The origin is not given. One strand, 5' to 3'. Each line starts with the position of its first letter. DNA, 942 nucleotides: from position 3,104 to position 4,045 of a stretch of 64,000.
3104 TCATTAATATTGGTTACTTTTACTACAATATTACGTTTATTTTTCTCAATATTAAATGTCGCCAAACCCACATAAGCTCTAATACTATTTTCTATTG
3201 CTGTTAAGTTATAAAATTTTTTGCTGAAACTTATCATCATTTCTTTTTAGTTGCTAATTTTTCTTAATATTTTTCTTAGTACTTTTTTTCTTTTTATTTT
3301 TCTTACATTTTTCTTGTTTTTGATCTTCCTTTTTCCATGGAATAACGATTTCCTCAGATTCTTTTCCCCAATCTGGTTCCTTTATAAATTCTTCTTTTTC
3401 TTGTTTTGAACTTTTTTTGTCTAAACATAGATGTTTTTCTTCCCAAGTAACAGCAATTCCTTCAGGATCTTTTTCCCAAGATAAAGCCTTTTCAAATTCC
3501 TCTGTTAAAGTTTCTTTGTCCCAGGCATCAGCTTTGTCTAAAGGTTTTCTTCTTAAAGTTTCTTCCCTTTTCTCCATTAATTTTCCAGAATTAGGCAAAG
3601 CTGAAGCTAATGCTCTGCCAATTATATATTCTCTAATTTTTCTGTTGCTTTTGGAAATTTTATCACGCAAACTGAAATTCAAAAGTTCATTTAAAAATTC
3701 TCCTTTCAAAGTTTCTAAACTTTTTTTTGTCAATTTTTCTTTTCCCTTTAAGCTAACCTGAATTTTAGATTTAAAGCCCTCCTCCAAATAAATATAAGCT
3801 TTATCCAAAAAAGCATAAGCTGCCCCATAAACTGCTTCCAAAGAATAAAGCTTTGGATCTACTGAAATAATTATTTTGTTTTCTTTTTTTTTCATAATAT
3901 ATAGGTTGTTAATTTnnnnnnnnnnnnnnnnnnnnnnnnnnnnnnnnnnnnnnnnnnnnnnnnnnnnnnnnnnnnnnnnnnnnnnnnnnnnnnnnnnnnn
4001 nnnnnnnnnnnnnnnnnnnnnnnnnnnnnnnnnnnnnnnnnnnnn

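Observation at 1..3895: Hxs-like paired radical-SAM/SPASM locus with a (His-Ser-Gln)n repeat protein and duplicated HxsD-like genes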

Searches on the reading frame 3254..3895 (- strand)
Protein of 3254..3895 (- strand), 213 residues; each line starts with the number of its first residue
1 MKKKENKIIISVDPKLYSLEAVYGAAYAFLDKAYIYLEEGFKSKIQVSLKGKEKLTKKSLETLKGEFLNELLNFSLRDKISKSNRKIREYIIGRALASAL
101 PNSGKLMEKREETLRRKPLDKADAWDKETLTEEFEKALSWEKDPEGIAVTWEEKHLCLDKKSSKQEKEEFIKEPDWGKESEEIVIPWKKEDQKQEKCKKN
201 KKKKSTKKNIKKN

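Call 4: search_protein_families(library=ncbifam, proteins=[window:3254-3895:-], max_evalue=0.1)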
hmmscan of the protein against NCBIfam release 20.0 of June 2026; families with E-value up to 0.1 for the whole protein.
window:3254-3895:- (213 aa): 4 families
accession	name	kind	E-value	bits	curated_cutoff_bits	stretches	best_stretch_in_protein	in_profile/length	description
TIGR03976.1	chp_LLNDYxLRE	equivalog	3.6e-19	68.9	50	1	13-99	2-87/90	His-Xaa-Ser system protein HxsD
NF006825.1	PRK09347.1-2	subfamily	0.00052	19.5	174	1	127-170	112-155/179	GTP cyclohydrolase I FolE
NF038315.1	HxsD_rel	equivalog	0.0018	18.4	41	1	12-72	3-58/62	HxsD-like protein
NF006826.0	PRK09347.1-3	subfamily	0.0055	16.2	162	1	128-171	121-164/189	GTP cyclohydrolase I FolE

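Call 5: search_protein_families(library=pfam, proteins=[window:3254-3895:-], max_evalue=0.1)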
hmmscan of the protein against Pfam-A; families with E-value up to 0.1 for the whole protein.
window:3254-3895:- (213 aa): 1 family
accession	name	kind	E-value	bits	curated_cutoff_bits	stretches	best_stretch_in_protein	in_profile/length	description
PF01227.27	GTP_cyclohydroI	-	0.0012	18.8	27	1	128-171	113-156/179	GTP cyclohydrolase I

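Call 16: search_protein_families(library=padloc, proteins=[window:3254-3895:-], max_evalue=0.01)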
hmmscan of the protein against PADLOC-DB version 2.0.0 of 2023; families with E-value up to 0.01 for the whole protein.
window:3254-3895:- (213 aa): 0 families

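Call 48: find_homologous_proteins(query=window:3254-3895:-, max_evalue=0.001)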
Query window:3254-3895:- (213 aa): 139 proteins with E <= 0.001 among 480 candidates; the best 120 are listed.
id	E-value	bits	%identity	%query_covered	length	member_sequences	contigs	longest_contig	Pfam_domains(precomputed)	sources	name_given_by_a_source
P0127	1.1e-122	425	98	100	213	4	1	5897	PF27806.1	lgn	-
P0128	2.2e-59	218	61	88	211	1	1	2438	PF27806.1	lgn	-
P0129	1.7e-57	212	60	88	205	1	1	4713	PF27806.1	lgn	-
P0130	2.4e-57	212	56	96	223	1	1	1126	PF27806.1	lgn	-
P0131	7.3e-54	200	65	78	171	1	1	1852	PF27806.1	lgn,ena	-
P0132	2.4e-53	199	65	78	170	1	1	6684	PF27806.1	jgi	jgi:His-Xaa-Ser system protein HxsD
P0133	1.9e-51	193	63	74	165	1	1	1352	PF27806.1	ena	-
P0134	3.0e-51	192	61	78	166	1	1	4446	PF27806.1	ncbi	-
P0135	3.8e-51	192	61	78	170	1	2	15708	PF27806.1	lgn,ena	-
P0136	5.3e-50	188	60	78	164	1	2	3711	PF27806.1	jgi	-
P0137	6.4e-48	181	61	75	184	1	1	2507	PF27806.1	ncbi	-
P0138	1.3e-47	180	59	78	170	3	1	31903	PF27806.1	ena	-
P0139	1.7e-45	173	60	78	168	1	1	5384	PF27806.1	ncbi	-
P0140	3.1e-45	172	57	74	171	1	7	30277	PF27806.1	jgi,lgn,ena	jgi:His-Xaa-Ser system protein HxsD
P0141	5.4e-45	171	56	74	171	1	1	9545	PF27806.1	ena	-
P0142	1.2e-44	170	57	74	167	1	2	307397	PF27806.1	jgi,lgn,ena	jgi:His-Xaa-Ser system protein HxsD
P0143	1.3e-44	170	59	73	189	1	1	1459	PF27806.1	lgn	-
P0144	4.6e-44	168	55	74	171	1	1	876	PF27806.1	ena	-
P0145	6.6e-44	168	60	70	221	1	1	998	PF27806.1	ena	-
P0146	9.3e-44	167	57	78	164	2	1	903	PF27806.1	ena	-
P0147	1.3e-43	167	55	74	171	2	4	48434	PF27806.1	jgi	jgi:His-Xaa-Ser system protein HxsD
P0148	9.6e-43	164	59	69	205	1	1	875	PF27806.1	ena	-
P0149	1.1e-42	164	52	74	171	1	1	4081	PF27806.1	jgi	-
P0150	2.2e-42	163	55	74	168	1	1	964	PF27806.1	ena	-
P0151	3.0e-41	159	51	72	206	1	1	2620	PF27806.1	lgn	-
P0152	8.1e-41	158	55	73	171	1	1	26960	PF27806.1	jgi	jgi:His-Xaa-Ser system protein HxsD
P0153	8.5e-41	158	47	88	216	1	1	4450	PF27806.1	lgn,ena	-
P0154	8.8e-41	158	54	71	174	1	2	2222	PF27806.1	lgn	-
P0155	9.9e-41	158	48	96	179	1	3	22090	PF27806.1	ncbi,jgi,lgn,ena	jgi:His-Xaa-Ser system protein HxsD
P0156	1.8e-40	157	46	88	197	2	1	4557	PF27806.1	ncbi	-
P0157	1.2e-39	154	40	88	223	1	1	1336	PF27806.1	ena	-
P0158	3.2e-39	153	47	97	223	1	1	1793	PF27806.1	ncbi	-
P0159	6.1e-38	148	56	69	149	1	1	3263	PF27806.1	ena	-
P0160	1.2e-37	148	54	70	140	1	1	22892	PF27806.1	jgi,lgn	-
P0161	1.4e-37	147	49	96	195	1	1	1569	PF27806.1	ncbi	-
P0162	1.7e-37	147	50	81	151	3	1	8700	PF27806.1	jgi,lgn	-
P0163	7.3e-37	145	50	72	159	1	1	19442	PF27806.1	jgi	jgi:His-Xaa-Ser system protein HxsD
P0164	1.0e-36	145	47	88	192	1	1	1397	PF27806.1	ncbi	-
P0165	3.0e-36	143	45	86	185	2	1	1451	PF27806.1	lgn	-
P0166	1.1e-35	141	47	82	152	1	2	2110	PF27806.1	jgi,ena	-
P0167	1.7e-35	140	50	72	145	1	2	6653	PF27806.1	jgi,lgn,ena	-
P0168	2.5e-35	140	52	70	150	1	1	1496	PF27806.1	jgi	-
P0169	2.6e-35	140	54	73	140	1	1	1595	PF27806.1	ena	-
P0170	7.1e-35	138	52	73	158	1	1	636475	PF27806.1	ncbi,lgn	-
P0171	9.9e-35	138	55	68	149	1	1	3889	PF27806.1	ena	-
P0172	2.8e-34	136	50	68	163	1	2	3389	PF27806.1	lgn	-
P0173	6.5e-34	135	49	73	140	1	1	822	PF27806.1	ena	-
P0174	7.5e-34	135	44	89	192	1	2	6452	PF27806.1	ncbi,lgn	-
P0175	1.4e-33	134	51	73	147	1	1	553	PF27806.1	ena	-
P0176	3.7e-33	133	49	72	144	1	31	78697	PF27806.1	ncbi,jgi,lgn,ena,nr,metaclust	ncbi:MAG: hypothetical protein UX15_C0015G0005 [Parcubacteria group bacterium GW2011_GWA1_45_7]|nr:M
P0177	6.6e-33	132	49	72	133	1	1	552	PF27806.1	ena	-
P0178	8.3e-33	132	51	73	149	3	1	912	PF27806.1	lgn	-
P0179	1.4e-32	131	46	70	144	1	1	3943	PF27806.1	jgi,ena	-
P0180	1.4e-32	131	49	72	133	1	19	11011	PF27806.1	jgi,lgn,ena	-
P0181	1.7e-32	131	47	72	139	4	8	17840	PF27806.1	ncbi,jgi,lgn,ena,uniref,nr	ncbi:MAG: His-Xaa-Ser system protein HxsD [Candidatus Omnitrophica bacterium CG23_combo_of_CG06-09_8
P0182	2.6e-32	130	52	73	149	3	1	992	PF27806.1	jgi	-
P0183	3.0e-32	130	49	72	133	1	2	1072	PF27806.1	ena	-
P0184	3.2e-32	130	50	71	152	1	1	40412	PF27806.1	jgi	jgi:His-Xaa-Ser system protein HxsD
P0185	7.9e-32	129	50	73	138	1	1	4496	PF27806.1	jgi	-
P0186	9.7e-32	128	49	73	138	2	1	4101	PF27806.1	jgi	-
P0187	1.0e-31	128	51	72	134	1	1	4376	PF27806.1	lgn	-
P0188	1.6e-31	128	48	75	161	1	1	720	PF27806.1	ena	-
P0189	1.7e-31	127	43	96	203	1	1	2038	PF27806.1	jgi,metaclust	metaclust:\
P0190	2.5e-31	127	47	70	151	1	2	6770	PF27806.1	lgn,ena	-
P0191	2.8e-31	127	49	68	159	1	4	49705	PF27806.1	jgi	jgi:His-Xaa-Ser system protein HxsD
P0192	3.0e-31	127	48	73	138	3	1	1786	PF27806.1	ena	-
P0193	5.7e-31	126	51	72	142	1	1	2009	PF27806.1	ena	-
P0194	6.5e-31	126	48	73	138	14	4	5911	PF27806.1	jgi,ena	-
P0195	9.2e-31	125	48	71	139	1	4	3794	PF27806.1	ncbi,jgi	-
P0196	1.1e-30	125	49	73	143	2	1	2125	PF27806.1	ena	-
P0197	1.2e-30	125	49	72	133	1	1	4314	PF27806.1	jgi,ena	-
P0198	1.3e-30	125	47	70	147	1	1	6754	PF27806.1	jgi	-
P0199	1.4e-30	124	49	72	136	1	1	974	PF27806.1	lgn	-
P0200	1.4e-30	124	51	72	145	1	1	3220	PF27806.1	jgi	jgi:His-Xaa-Ser system protein HxsD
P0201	1.9e-30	124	49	71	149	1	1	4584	PF27806.1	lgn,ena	-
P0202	3.5e-30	123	47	70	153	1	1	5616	PF27806.1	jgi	jgi:His-Xaa-Ser system protein HxsD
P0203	4.0e-30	123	46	71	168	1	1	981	PF27806.1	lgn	-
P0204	1.4e-29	121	44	87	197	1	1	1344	PF27806.1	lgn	-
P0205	1.4e-29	121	50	73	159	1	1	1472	PF27806.1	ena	-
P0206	3.1e-29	120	51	73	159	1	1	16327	PF27806.1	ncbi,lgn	-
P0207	3.4e-29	120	53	72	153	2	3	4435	PF27806.1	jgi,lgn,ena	jgi:His-Xaa-Ser system protein HxsD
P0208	3.9e-29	120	63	46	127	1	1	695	PF27806.1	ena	-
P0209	7.1e-29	119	48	69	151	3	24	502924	PF27806.1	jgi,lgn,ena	-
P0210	1.1e-28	118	47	71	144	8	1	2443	PF27806.1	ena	-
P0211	1.6e-28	118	37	94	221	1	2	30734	PF27806.1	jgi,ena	jgi:His-Xaa-Ser system protein HxsD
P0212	1.7e-28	118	48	73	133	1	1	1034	PF27806.1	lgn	-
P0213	2.7e-28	117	47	78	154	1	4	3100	PF27806.1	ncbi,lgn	-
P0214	2.8e-28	117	46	71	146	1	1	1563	PF27806.1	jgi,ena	-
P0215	3.5e-28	117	46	73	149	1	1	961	PF27806.1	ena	-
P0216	3.9e-28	116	45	88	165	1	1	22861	PF27806.1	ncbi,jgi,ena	-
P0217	7.0e-28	116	43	69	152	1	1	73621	PF27806.1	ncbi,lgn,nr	ncbi:MAG: His-Xaa-Ser system protein HxsD [Candidatus Moranbacteria bacterium]|nr:His-Xaa-Ser system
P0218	7.4e-28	116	42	72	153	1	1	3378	PF27806.1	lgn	-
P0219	7.7e-28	115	45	73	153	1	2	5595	PF27806.1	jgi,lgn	-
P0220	8.3e-28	115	45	73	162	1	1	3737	PF27806.1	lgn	-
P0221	9.7e-28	115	46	71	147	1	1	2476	PF27806.1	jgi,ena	-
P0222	1.3e-27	115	46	69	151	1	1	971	PF27806.1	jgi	jgi:His-Xaa-Ser system protein HxsD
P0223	1.6e-27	114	47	70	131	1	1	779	PF27806.1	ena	-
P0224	1.9e-27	114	45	73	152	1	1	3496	PF27806.1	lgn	-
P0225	2.4e-27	114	43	71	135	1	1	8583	PF27806.1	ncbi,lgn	-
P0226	3.6e-27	113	43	73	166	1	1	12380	PF27806.1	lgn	-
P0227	3.6e-27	113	43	70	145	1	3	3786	PF27806.1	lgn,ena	-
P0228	4.4e-27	113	46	73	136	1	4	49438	PF27806.1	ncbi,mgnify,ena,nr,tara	ncbi:MAG: His-Xaa-Ser system protein HxsD [Parcubacteria group bacterium]|mgnify:CR=1 FL=1|nr:His-Xa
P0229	4.6e-27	113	47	71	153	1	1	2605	PF27806.1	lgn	-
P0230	4.8e-27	113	42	69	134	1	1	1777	PF27806.1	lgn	-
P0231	5.5e-27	113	42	71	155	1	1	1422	PF27806.1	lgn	-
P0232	5.7e-27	113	47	67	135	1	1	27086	PF27806.1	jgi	jgi:His-Xaa-Ser system protein HxsD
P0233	8.8e-27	112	47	70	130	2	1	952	PF27806.1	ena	-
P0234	2.1e-26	111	43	72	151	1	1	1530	PF27806.1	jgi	jgi:His-Xaa-Ser system protein HxsD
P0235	2.6e-26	110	46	70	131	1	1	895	PF27806.1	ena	-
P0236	3.5e-26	110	49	69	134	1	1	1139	PF27806.1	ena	-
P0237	6.5e-26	109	44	68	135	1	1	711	PF27806.1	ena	-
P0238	6.7e-26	109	42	88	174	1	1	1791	PF27806.1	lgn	-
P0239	7.0e-26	109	46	72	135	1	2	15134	PF27806.1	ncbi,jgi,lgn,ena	-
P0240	9.8e-26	109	43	72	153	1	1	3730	PF27806.1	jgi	jgi:His-Xaa-Ser system protein HxsD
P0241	1.6e-25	108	44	69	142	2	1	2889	PF27806.1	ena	-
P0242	2.2e-25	107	44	69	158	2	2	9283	PF27806.1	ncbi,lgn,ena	-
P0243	2.8e-25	107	47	69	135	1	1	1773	PF27806.1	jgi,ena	-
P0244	2.9e-25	107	42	70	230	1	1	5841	PF27806.1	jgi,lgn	-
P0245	3.8e-25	107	47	65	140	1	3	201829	PF27806.1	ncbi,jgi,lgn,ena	-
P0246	5.2e-25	106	43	70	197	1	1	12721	PF27806.1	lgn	-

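Call 49: find_encoding_contigs(protein=P0127, flank=6000, max_places=4)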
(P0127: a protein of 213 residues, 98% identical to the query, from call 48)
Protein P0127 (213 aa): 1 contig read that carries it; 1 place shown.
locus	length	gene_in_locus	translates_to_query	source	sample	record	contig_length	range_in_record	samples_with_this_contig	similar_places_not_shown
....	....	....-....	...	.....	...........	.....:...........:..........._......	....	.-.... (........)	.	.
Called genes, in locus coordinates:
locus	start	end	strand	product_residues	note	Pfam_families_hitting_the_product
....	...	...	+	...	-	-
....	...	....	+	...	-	-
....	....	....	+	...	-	-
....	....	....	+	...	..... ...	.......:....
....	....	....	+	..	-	-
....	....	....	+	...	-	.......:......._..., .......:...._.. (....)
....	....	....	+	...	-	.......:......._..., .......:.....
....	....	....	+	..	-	?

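Call 58: predict_structure(alignment_id=A4)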
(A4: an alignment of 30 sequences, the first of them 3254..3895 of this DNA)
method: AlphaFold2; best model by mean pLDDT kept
length: 213 residues; sequences in the alignment: 30
mean_pLDDT: 72.1   pTM: 0.46
mean pLDDT of the five models: 72.1, 71.9, 71.5, 71.4, 71.3
residues with pLDDT >= 90: 71; 70-90: 28; 50-70: 90; < 50: 24
segments of 3 or more residues with pLDDT < 50: none
pLDDT, mean of each block of 10 residues (from residue 1): 76 96 97 97 96 94 97 92 83 82 58 55 51 54 54 62 51 57 53 52 58 65
secondary structure, 60 per line:
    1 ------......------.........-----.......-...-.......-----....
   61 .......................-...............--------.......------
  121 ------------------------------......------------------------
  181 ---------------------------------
elements in order: E7-12 H19-27 E33-39 E45-51 H57-83 H85-99 H108-114 H151-156
